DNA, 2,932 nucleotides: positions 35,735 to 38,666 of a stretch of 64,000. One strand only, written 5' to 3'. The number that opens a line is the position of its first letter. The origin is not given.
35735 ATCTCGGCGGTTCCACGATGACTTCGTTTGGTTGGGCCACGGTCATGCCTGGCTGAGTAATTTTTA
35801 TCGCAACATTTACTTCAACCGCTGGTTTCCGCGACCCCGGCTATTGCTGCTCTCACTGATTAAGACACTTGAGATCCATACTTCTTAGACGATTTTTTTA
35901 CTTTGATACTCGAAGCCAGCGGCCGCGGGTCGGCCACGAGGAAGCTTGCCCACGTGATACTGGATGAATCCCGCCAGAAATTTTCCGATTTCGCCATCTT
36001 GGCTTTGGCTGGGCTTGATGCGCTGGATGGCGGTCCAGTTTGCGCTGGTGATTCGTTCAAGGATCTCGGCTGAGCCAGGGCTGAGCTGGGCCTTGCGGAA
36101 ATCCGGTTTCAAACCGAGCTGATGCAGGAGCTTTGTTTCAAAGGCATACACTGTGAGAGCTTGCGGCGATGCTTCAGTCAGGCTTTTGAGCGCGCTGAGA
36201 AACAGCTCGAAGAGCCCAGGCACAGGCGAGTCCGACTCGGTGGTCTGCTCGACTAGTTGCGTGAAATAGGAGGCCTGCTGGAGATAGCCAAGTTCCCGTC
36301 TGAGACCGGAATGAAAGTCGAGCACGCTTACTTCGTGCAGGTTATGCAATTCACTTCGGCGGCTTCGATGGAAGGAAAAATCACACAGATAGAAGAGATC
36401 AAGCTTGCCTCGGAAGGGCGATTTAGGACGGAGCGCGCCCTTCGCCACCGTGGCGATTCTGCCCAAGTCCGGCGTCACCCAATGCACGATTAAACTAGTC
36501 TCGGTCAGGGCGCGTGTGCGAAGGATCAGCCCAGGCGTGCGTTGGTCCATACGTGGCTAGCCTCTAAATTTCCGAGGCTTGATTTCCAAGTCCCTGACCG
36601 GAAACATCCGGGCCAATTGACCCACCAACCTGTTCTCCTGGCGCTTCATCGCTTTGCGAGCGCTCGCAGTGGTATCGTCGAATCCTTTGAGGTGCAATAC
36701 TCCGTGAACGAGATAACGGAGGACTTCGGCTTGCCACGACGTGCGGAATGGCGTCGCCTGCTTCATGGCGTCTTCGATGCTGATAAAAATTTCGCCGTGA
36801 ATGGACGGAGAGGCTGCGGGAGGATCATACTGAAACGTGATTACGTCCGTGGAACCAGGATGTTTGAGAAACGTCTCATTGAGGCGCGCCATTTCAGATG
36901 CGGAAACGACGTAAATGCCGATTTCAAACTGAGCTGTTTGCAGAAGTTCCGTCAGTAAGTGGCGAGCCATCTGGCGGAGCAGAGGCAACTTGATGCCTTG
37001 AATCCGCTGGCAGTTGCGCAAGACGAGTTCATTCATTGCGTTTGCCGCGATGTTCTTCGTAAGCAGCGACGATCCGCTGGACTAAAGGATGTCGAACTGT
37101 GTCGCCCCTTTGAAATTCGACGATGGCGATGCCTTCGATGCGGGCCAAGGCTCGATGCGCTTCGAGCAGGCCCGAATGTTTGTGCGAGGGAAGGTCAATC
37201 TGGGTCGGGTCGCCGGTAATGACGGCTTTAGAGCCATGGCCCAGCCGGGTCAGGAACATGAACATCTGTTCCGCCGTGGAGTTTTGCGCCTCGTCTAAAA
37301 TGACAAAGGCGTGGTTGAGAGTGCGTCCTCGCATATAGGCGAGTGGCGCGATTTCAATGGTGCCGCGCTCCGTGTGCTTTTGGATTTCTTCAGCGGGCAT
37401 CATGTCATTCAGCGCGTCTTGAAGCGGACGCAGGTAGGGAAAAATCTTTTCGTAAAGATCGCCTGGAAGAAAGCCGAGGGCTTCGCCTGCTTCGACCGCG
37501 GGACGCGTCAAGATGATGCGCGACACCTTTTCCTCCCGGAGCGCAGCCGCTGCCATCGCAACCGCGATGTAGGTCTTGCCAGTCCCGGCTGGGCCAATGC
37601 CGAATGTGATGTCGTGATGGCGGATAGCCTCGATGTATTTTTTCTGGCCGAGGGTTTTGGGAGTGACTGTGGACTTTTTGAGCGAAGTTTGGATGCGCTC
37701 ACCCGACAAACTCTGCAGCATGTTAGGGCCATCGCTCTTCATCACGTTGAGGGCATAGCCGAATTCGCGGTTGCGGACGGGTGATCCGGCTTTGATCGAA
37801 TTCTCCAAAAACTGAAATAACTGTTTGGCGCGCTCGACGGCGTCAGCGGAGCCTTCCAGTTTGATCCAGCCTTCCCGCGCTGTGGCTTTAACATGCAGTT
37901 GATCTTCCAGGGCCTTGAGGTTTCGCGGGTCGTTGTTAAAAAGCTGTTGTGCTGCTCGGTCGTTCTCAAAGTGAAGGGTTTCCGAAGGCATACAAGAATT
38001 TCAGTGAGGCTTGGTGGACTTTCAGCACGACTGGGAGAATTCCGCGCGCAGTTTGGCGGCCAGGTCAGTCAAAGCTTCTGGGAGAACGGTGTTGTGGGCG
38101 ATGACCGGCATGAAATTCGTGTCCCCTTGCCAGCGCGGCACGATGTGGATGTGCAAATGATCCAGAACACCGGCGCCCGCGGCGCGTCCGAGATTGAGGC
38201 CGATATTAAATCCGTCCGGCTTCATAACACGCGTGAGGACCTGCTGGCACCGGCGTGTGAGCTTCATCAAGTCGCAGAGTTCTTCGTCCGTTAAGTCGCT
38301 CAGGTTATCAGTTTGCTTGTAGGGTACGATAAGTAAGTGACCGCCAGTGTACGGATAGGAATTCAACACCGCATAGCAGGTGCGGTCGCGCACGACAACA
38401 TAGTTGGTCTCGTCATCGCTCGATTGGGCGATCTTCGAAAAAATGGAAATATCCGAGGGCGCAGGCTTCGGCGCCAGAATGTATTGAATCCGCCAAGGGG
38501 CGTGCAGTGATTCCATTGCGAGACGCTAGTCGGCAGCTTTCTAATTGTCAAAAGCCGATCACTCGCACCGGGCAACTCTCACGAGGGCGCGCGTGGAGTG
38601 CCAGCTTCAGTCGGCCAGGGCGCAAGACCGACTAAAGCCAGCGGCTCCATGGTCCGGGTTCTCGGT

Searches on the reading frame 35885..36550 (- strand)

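Call 8: search_protein_families(library=pfam, proteins=[window:35885-36550:-], max_evalue=0.01)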
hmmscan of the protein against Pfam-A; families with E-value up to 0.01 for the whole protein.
window:35885-36550:- (221 aa): 2 families
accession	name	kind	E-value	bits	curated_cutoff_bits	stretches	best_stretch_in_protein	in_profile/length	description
PF02565.21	RecO_C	-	3e-18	66.5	22.1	2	93-152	10-69/157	Recombination protein O C terminal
PF11967.14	RecO_N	-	1.5e-15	57.4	27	1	1-78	1-78/80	Recombination protein O N terminal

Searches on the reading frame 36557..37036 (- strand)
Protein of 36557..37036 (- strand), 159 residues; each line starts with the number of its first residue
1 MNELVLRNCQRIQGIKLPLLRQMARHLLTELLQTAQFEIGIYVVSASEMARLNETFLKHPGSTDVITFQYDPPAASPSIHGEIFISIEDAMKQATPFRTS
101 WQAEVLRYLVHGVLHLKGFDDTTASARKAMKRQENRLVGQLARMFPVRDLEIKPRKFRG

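Call 8: search_protein_families(library=pfam, proteins=[window:36557-37036:-], max_evalue=0.01)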
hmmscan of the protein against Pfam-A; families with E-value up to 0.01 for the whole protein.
window:36557-37036:- (159 aa): 1 family
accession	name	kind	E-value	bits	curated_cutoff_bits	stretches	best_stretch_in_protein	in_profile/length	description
PF02130.23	YbeY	-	2e-25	89.5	25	1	20-140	11-128/129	Endoribonuclease YbeY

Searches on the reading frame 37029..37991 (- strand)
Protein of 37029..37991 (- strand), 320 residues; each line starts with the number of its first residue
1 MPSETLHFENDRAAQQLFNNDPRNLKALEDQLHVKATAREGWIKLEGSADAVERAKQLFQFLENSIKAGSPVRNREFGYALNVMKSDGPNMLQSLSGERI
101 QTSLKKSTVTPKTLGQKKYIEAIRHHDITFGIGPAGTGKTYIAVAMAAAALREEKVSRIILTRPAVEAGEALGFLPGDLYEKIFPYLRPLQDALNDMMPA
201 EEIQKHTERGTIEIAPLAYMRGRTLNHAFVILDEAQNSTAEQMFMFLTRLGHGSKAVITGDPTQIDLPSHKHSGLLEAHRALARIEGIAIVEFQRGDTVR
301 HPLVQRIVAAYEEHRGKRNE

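Call 8: search_protein_families(library=pfam, proteins=[window:37029-37991:-], max_evalue=0.01)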
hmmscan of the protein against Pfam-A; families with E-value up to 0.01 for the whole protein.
window:37029-37991:- (320 aa): 7 families
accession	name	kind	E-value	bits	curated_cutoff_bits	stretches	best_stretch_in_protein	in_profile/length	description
PF02562.22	PhoH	-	1.8e-93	312.1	27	1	109-312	2-205/205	PhoH-like protein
PF13604.12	AAA_30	-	2.2e-09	37.8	27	1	115-265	5-128/191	AAA domain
PF13245.12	AAA_19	-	5.9e-08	33.4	25.1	1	116-265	1-129/134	AAA domain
PF13401.12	AAA_22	-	8.6e-05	23.3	27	1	126-250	5-107/130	AAA domain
PF01695.23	IstB_IS21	-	0.00015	21.8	24.1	1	125-154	91-120/238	IstB-like ATP binding protein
PF00270.35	DEAD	-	0.00026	21.2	26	1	115-164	3-53/167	DEAD/DEAH box helicase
PF13086.12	AAA_11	-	0.00029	21.1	27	0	220-264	208-249/257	AAA domain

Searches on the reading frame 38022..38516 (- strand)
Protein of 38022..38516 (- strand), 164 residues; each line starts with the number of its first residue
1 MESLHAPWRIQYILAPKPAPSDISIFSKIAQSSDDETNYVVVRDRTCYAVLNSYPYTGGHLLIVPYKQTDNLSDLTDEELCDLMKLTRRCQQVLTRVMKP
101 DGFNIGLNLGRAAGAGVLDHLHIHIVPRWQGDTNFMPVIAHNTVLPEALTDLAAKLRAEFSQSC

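Call 8: search_protein_families(library=pfam, proteins=[window:38022-38516:-], max_evalue=0.01)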
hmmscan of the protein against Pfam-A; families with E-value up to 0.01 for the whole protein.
window:38022-38516:- (164 aa): 2 families
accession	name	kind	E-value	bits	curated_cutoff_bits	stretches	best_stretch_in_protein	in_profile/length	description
PF01230.28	HIT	-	4.3e-20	72.6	21.5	1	38-129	6-96/98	HIT domain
PF11969.13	DcpS_C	-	1.5e-08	35.5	24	1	25-126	3-100/114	Scavenger mRNA decapping enzyme C-term binding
